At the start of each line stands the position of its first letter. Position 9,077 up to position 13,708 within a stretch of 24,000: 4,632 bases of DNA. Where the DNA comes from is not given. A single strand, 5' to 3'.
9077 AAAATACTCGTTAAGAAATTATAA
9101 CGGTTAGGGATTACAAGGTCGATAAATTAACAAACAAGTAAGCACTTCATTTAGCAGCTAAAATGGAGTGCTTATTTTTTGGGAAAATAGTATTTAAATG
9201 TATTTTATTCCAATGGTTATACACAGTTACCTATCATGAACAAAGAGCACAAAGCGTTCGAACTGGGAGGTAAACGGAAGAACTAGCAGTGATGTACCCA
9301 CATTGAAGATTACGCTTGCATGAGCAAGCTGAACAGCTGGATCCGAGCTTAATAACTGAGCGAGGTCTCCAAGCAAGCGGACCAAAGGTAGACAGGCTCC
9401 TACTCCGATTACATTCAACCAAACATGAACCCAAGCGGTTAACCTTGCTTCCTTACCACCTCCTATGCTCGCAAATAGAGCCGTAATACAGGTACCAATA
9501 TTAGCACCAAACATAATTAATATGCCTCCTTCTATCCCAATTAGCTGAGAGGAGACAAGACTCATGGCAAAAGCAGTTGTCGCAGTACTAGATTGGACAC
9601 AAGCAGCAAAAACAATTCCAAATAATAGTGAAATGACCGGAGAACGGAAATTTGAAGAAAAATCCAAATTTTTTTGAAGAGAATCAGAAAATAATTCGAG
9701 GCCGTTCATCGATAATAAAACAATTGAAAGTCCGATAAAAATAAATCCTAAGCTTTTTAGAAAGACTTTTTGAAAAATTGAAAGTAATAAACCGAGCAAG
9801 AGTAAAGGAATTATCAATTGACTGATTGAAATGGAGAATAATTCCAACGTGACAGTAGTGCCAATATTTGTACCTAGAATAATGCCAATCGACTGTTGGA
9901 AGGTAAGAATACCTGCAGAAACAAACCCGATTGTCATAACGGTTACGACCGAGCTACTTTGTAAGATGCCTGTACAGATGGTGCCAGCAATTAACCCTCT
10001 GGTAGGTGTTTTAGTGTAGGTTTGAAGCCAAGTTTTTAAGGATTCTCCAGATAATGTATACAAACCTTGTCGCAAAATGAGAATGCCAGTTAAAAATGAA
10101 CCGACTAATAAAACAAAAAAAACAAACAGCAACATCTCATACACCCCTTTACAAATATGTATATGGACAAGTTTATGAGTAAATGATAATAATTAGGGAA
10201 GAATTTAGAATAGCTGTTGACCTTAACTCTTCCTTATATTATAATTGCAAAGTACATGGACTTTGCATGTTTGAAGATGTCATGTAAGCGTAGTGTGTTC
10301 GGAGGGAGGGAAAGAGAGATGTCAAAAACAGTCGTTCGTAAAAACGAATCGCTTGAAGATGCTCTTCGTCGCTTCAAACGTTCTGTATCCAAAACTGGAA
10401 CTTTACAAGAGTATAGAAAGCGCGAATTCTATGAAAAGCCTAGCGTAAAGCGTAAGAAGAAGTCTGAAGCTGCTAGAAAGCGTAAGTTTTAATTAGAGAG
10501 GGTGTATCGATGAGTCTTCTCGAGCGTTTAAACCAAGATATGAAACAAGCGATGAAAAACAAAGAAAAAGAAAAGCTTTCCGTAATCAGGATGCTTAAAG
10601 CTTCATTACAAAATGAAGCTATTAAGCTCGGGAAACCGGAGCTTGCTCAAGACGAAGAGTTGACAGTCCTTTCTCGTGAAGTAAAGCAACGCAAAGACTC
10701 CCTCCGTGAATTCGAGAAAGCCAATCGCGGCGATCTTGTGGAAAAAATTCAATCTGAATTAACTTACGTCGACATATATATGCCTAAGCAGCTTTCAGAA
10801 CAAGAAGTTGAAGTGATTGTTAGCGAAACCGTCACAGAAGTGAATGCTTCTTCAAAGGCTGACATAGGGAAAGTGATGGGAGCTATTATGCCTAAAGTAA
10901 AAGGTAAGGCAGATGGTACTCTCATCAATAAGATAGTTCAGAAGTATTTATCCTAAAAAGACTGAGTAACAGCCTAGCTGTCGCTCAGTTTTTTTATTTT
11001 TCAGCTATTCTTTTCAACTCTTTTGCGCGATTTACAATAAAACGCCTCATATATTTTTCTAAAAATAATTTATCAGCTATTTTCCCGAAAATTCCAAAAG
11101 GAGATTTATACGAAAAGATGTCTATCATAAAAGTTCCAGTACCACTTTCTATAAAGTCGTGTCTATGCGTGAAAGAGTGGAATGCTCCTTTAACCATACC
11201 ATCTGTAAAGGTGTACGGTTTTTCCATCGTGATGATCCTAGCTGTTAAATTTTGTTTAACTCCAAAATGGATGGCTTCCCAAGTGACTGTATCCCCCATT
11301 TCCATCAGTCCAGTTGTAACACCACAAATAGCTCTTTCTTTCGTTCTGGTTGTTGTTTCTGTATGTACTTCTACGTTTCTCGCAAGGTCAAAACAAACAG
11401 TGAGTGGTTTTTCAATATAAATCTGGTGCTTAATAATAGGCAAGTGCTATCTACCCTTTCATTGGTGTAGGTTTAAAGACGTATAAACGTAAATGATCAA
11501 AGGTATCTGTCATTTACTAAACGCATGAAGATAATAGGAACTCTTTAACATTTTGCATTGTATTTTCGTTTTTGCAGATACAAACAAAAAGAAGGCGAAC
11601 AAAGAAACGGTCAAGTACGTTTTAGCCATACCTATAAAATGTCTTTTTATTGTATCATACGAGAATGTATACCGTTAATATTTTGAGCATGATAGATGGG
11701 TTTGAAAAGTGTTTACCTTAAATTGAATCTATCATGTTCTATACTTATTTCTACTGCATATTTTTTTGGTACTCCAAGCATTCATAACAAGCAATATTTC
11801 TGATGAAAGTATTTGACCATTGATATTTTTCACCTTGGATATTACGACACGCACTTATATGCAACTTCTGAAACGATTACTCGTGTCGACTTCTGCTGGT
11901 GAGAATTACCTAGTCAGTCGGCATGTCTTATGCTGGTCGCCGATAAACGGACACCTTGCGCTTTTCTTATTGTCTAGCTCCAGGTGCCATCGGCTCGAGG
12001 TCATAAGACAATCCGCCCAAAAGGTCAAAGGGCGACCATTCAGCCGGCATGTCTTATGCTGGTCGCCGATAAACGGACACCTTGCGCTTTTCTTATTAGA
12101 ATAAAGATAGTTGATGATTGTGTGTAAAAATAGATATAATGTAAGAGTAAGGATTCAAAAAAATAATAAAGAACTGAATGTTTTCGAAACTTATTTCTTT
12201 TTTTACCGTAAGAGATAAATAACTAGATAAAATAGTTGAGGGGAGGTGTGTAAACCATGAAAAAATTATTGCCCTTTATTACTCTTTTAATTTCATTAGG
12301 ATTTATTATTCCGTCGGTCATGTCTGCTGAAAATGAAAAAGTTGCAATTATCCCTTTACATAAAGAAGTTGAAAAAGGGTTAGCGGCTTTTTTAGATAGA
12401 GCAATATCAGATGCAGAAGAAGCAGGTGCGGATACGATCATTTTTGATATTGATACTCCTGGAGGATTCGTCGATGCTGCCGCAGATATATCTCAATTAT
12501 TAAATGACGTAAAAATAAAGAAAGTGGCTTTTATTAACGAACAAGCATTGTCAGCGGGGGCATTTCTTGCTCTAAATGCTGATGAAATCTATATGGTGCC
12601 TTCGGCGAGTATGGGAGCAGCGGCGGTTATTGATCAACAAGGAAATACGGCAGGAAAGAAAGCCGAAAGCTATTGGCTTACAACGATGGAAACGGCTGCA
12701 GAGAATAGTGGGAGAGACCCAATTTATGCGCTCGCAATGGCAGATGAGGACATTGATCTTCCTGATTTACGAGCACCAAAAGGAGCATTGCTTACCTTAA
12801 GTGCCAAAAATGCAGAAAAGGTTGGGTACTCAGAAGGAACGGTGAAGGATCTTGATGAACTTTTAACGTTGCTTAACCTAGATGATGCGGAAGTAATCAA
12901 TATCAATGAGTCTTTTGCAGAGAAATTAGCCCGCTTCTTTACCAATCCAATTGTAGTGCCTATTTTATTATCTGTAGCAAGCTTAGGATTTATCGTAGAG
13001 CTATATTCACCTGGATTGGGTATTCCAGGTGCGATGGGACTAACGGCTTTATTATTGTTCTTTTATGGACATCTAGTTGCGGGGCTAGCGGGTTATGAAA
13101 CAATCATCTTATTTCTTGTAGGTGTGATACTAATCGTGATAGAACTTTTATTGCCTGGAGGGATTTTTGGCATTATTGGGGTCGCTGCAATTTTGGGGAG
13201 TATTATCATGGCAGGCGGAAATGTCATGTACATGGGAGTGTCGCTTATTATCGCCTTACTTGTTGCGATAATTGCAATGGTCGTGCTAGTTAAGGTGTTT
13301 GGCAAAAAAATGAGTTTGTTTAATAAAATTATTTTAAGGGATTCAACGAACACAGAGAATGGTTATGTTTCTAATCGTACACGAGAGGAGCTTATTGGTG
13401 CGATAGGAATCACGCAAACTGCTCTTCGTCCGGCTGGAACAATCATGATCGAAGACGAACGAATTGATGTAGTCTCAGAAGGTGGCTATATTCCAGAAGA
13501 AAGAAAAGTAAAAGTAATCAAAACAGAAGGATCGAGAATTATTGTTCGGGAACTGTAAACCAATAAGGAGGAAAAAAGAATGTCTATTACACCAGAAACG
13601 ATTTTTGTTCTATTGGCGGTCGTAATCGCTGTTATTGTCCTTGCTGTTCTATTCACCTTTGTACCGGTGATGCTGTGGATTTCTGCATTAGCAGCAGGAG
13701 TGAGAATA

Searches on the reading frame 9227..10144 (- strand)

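Call 27: search_protein_families(library=ncbifam, proteins=[window:9227-10144:-], max_evalue=0.00001)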
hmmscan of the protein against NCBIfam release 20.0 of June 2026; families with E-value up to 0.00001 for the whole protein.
window:9227-10144:- (305 aa): 3 families
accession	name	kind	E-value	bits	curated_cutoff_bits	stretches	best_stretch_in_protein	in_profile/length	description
NF037997.1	Na_Pi_symport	subfamily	1.3e-103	346.6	50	1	10-299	1-294/294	Na/Pi symporter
TIGR00704.1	NaPi_cotrn_rel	hypoth_equivalog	1.7e-61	208.6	210.1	1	4-300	1-302/308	Na/Pi-cotransporter II-related protein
TIGR01013.1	2a58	subfamily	1.1e-19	70.7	306.15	2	17-108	7-100/456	sodium-dependent inorganic phosphate transporter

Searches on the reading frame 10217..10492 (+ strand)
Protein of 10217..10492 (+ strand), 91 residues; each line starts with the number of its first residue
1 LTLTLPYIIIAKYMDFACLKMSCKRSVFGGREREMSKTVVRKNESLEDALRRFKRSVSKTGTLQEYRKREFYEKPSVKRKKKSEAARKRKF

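Call 49: search_protein_families(library=pfam, proteins=[window:10217-10492:+], max_evalue=0.01)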
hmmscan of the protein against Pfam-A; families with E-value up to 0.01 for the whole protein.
window:10217-10492:+ (91 aa): 1 family
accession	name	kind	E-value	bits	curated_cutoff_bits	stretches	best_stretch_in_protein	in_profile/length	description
PF01165.25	Ribosomal_S21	-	7.9e-22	77.2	27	1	39-91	3-55/55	Ribosomal protein S21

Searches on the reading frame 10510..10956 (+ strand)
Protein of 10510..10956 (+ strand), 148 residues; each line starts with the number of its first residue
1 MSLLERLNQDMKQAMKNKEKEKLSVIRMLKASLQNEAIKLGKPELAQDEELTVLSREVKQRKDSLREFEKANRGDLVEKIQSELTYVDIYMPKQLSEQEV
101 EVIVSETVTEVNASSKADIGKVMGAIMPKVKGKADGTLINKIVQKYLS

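Call 27: search_protein_families(library=ncbifam, proteins=[window:10510-10956:+], max_evalue=0.00001)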
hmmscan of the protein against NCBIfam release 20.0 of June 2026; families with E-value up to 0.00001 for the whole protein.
window:10510-10956:+ (148 aa): 1 family
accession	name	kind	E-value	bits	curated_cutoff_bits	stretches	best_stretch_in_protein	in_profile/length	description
NF003107.0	PRK04028.1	equivalog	3.9e-06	25.5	456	1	25-147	498-624/630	Glu-tRNA(Gln) amidotransferase subunit GatE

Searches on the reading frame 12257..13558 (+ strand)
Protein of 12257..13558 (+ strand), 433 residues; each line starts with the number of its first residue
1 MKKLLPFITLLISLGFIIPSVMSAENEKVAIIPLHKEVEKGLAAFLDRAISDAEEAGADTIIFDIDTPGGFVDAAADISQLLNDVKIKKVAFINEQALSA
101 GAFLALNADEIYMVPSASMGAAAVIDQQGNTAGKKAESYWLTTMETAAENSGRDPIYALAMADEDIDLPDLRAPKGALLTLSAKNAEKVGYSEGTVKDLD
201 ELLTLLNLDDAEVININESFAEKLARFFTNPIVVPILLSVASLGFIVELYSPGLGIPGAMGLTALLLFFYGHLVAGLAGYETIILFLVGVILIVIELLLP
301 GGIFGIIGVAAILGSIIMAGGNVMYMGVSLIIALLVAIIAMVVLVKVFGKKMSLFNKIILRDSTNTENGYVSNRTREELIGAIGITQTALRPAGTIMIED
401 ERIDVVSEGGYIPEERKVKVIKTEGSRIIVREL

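Call 27: search_protein_families(library=ncbifam, proteins=[window:12257-13558:+], max_evalue=0.00001)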
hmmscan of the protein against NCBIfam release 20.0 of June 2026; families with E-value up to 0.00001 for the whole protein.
window:12257-13558:+ (433 aa): 3 families
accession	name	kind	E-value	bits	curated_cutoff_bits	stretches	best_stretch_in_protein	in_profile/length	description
NF047768.1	Clp_like_SDH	equivalog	7.2e-10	38.8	250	1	61-121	81-141/260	SDH family Clp fold serine proteinase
TIGR00706.1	SppA_dom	equivalog_domain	2.3e-09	37.2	155.45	1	30-130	3-106/208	signal peptide peptidase SppA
NF045542.1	Clp_rel_HeadMat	equivalog_domain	4.4e-07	30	120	1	53-119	27-95/165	head maturation protease, ClpP-related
